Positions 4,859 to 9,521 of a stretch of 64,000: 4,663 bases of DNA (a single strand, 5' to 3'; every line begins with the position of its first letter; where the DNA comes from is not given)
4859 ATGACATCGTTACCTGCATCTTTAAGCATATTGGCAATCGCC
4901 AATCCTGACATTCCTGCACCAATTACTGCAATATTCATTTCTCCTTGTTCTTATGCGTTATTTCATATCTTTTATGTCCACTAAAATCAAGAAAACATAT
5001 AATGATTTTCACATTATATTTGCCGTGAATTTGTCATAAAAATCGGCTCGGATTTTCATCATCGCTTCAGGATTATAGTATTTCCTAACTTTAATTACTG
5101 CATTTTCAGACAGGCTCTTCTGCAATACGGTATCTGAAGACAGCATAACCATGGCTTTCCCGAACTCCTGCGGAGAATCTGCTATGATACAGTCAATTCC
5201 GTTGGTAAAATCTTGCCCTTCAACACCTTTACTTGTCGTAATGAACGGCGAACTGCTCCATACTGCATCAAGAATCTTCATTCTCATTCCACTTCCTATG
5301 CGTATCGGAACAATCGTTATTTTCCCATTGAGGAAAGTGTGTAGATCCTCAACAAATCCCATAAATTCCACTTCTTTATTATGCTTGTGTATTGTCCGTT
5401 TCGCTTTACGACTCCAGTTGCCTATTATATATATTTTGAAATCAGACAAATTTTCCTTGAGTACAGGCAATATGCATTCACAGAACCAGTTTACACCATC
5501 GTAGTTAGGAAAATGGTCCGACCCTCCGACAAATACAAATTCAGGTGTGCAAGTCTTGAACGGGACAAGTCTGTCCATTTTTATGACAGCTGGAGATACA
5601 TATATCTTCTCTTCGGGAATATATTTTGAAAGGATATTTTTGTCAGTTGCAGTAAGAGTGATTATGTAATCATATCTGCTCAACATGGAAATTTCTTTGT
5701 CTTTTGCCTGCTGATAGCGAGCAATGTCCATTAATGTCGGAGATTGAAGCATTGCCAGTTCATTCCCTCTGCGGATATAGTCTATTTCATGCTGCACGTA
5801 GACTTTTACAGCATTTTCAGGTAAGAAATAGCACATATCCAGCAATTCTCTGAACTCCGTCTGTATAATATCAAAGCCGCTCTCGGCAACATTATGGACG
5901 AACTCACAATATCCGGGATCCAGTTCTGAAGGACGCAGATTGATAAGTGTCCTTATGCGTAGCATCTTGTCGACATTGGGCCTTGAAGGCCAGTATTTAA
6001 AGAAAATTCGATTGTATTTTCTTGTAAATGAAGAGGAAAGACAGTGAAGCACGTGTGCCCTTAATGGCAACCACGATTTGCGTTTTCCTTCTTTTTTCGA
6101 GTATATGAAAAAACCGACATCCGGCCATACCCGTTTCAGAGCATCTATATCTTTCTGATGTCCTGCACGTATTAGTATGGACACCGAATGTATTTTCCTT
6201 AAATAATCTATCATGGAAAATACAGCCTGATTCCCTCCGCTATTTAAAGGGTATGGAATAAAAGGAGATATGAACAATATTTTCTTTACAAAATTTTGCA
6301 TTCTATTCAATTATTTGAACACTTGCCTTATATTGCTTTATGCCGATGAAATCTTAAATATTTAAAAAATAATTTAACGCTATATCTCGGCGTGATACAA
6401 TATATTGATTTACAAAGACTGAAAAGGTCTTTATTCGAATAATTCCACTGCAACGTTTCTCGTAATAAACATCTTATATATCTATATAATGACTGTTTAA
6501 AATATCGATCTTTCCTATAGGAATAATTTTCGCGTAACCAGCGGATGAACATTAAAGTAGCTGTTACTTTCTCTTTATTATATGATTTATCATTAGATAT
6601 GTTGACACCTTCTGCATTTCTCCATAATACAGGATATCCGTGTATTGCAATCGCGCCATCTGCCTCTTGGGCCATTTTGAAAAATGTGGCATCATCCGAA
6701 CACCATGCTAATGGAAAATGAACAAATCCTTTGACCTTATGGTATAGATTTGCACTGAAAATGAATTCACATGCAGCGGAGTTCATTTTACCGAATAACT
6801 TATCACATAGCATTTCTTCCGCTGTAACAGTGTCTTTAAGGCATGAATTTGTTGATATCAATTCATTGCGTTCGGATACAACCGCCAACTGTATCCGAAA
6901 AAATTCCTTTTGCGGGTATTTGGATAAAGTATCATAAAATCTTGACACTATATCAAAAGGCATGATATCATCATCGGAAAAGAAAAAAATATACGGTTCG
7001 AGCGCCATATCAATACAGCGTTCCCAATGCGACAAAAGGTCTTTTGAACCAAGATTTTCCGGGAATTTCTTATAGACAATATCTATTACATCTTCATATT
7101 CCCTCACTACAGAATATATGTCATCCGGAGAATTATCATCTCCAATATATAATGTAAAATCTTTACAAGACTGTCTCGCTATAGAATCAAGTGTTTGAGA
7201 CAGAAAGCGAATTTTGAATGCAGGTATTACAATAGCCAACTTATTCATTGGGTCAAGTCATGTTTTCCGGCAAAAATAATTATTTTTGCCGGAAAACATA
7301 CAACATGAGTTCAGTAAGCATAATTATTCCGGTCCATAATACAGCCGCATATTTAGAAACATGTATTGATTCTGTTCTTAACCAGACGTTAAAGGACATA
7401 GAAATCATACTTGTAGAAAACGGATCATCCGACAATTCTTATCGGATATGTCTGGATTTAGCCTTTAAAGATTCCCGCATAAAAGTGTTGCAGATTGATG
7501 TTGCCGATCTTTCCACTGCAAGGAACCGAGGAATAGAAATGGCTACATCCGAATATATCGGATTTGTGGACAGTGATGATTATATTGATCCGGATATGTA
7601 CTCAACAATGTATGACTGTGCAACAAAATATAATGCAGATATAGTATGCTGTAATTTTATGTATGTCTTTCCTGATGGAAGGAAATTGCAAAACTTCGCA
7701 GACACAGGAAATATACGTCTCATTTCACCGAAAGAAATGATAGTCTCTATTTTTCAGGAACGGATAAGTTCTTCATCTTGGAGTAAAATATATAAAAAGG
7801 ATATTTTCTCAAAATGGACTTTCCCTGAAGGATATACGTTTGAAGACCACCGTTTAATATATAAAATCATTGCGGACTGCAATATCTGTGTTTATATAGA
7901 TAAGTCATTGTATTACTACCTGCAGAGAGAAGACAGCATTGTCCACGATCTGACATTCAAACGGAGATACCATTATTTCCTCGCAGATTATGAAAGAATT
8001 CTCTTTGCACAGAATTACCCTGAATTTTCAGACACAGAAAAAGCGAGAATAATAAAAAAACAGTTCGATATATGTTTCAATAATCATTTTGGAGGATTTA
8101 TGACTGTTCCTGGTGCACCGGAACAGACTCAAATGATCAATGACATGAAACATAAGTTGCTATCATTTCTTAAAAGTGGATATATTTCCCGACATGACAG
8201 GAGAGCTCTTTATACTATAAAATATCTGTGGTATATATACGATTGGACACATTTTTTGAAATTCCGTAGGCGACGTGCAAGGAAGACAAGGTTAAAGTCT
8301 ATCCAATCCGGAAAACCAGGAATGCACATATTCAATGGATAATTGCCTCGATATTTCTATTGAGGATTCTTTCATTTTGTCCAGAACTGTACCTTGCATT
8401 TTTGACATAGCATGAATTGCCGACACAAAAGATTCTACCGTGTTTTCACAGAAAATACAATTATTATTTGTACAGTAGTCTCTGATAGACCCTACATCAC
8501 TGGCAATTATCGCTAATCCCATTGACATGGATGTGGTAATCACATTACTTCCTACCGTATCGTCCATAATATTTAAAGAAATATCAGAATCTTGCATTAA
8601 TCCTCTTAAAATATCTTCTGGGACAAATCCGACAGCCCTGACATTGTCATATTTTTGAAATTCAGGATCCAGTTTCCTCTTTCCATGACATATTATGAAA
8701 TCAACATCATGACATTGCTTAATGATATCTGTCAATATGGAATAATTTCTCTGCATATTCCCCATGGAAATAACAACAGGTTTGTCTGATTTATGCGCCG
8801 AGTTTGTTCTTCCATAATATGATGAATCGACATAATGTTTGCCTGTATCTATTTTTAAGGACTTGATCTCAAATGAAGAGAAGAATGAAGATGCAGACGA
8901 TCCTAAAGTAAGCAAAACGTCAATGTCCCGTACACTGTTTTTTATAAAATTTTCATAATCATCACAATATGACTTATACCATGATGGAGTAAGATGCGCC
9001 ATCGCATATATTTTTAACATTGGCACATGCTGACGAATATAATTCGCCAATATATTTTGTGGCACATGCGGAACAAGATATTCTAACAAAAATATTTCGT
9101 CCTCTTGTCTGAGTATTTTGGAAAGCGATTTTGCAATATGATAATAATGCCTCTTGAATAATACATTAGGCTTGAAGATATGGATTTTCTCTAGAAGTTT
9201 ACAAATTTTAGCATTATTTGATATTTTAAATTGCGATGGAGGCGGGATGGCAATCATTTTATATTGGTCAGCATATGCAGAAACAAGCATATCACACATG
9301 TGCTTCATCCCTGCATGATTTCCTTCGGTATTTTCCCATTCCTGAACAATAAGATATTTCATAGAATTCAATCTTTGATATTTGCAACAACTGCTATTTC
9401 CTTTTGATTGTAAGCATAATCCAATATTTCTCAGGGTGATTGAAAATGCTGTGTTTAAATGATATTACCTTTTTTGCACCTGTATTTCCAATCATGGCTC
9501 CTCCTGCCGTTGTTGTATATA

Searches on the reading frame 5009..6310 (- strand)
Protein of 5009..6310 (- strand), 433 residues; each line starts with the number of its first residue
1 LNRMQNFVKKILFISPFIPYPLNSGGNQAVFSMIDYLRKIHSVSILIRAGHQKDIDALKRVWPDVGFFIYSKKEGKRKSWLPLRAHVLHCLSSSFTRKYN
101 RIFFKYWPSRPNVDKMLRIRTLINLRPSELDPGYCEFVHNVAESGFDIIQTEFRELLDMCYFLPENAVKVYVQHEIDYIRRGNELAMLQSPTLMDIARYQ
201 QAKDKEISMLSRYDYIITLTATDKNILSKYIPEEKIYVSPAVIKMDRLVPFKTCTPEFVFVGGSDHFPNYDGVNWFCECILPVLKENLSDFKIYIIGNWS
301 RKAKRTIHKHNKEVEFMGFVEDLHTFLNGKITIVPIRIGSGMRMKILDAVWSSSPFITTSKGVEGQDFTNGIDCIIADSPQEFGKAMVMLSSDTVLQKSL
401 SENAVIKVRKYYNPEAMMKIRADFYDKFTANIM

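Call 76: search_protein_families(library=pfam, proteins=[window:5009-6310:-], max_evalue=0.00001)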
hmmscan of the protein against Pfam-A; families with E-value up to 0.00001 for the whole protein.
window:5009-6310:- (433 aa): 1 family
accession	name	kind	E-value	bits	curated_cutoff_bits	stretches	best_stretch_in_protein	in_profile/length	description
PF13692.12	Glyco_trans_1_4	-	4.1e-17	63.2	27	1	256-393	2-142/142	Glycosyl transferases group 1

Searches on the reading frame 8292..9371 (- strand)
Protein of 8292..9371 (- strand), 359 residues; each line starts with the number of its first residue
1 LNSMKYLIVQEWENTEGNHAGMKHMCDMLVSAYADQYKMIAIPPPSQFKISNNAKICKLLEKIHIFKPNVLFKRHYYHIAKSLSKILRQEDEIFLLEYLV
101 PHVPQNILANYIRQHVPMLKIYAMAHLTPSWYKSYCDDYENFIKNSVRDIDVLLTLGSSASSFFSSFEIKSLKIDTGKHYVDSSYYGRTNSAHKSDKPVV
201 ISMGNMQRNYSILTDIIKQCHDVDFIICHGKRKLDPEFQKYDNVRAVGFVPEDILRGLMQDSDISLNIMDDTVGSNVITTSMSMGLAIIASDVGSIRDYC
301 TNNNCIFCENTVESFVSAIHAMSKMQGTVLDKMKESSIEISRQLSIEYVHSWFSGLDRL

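Call 76: search_protein_families(library=pfam, proteins=[window:8292-9371:-], max_evalue=0.00001)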
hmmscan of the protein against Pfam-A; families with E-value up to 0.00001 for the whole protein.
window:8292-9371:- (359 aa): 2 families
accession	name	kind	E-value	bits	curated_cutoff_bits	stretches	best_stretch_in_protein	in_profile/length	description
PF13692.12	Glyco_trans_1_4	-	5.1e-11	43.5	27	1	198-322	2-139/142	Glycosyl transferases group 1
PF00534.26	Glycos_transf_1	-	3.7e-06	27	26.4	1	191-332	9-164/172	Glycosyl transferases group 1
